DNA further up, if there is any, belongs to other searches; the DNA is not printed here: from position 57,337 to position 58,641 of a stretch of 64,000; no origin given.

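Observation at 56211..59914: Orphan overlapping three-gene cassette: Cys-less AsnB-like adenylating enzyme, small radical SAM enzyme and halogenase-like flavoprotein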

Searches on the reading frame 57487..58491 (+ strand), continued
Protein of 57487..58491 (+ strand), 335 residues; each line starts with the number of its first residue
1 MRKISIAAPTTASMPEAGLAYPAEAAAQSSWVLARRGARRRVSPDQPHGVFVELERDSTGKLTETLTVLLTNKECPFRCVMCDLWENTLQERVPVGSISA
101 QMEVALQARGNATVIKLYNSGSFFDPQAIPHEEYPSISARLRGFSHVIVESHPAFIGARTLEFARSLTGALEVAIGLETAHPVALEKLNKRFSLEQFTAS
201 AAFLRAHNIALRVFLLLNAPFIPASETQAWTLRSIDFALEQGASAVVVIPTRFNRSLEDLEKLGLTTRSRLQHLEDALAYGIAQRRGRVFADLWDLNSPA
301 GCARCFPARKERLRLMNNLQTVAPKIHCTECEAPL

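Call 65: fold_search(model_id=the predicted structure, library=pdb)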
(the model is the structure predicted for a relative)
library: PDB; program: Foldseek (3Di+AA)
matches with E <= 10: 1704; with E <= 0.001: 83
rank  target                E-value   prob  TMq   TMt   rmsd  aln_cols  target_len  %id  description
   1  8ptx_C                9.0e-09  1.00  0.57  0.36   5.8       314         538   13  Cryo-EM structure of human Elp123 in complex with tRNA, acetyl-CoA, 5'-deoxyadenosine and methionine (released 2024-04-17)
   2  8pty_C                9.0e-09  1.00  0.57  0.43   5.8       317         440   14  Cryo-EM structure of human Elp123 in complex with 5'-deoxyadenosine and methionine (released 2024-04-17)
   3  8asw_C                1.4e-08  1.00  0.56  0.36  13.4       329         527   12  Cryo-EM structure of yeast Elp123 in complex with alanine tRNA (released 2022-12-07)
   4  8avg_C                4.7e-08  1.00  0.53  0.41   5.7       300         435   14  Cryo-EM structure of mouse Elp123 with bound SAM (released 2022-12-07)
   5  8fo0                  5.9e-08  1.00  0.51  0.64   5.3       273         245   12  The structure of a crystallizable variant of E. coli pyruvate formate-lyase activating enzyme bound to a partially cleav (released 2023-05-24)
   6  6qk7_C                9.1e-08  1.00  0.56  0.43   5.9       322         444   14  Elongator catalytic subcomplex Elp123 lobe (released 2019-07-17)
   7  9a6d_A                2.4e-07  1.00  0.44  0.33   6.7       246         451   13  Integrative model of MTAB-YVFG by crosslinking MS and deep learning (released 2024-09-18)
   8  3cb8_A                2.7e-07  1.00  0.51  0.65   5.0       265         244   11  4Fe-4S-Pyruvate formate-lyase activating enzyme in complex with AdoMet and a peptide substrate (released 2008-10-28)
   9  5exj                  3.5e-07  1.00  0.53  0.59   7.0       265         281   12  Crystal structure of M. tuberculosis lipoyl synthase at 1.64 A resolution (released 2016-08-10)
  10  8asv_C                5.0e-07  1.00  0.56  0.41   5.9       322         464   14  Cryo-EM structure of yeast Elongator complex (released 2022-12-07)
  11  5exi                  5.3e-07  1.00  0.53  0.60   6.9       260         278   13  Crystal structure of M. tuberculosis lipoyl synthase at 2.28 A resolution (released 2016-08-10)
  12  9ccb                  6.0e-07  1.00  0.52  0.41   7.5       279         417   12  X-ray crystal structure of methyl-coenzyme M reductase glutamine methylase (MgmA) from Methanothermobacter marburgensis  (released 2025-01-01)
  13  6efn                  6.4e-07  1.00  0.52  0.44   3.6       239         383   14  Structure of a RiPP maturase, SkfB (released 2018-10-24)
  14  6ia8                  9.2e-07  1.00  0.47  0.37   6.2       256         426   12  Apo crystal structure of archaeal Methanocaldococcus infernus Elp3 (del1-19) (released 2019-02-20)
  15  6iad                  1.3e-06  1.00  0.52  0.41   5.5       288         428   12  Apo crystal structure of archaeal Methanocaldococcus infernus Elp3 (del1-54) (released 2019-02-20)
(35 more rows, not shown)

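Call 97: search_protein_families(library=ncbifam, alignment_id=A2, max_evalue=0.01)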
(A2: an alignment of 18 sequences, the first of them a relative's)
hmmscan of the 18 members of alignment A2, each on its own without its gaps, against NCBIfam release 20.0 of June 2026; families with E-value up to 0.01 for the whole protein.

A. member 1, P0121 (322 aa): 1 family
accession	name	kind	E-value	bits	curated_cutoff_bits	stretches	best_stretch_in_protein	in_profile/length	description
TIGR01210.1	TIGR01210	equivalog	1.1e-26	93.8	212.15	1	45-240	8-212/313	archaeosine biosynthesis radical SAM protein RaSEA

B. families by the number of members that match (of 18 scanned): 8 families
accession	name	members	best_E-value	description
TIGR01210.1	TIGR01210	18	3.4e-35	archaeosine biosynthesis radical SAM protein RaSEA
TIGR01212.1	TIGR01212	14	5e-06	tRNA modification radical SAM protein MnmL/YtqA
TIGR04367.1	HpnR_B12_rSAM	10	1.6e-05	hopanoid C-3 methylase HpnR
TIGR04479.1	bcpD_PhpK_rSAM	10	2.4e-05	PhpK family radical SAM P-methyltransferase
TIGR02026.1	BchE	2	0.0046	magnesium-protoporphyrin IX monomethyl ester anaerobic oxidative cyclase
TIGR03471.1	HpnJ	1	0.0011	hopanoid biosynthesis associated radical SAM protein HpnJ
NF033712.0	B12_rSAM_KedN5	1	0.003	KedN5 family methylcobalamin-dependent radical SAM C-methyltransferase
NF040542.1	rSAM_RCCLKC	1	0.005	arsinothricin biosynthesis radical SAM protein ArsL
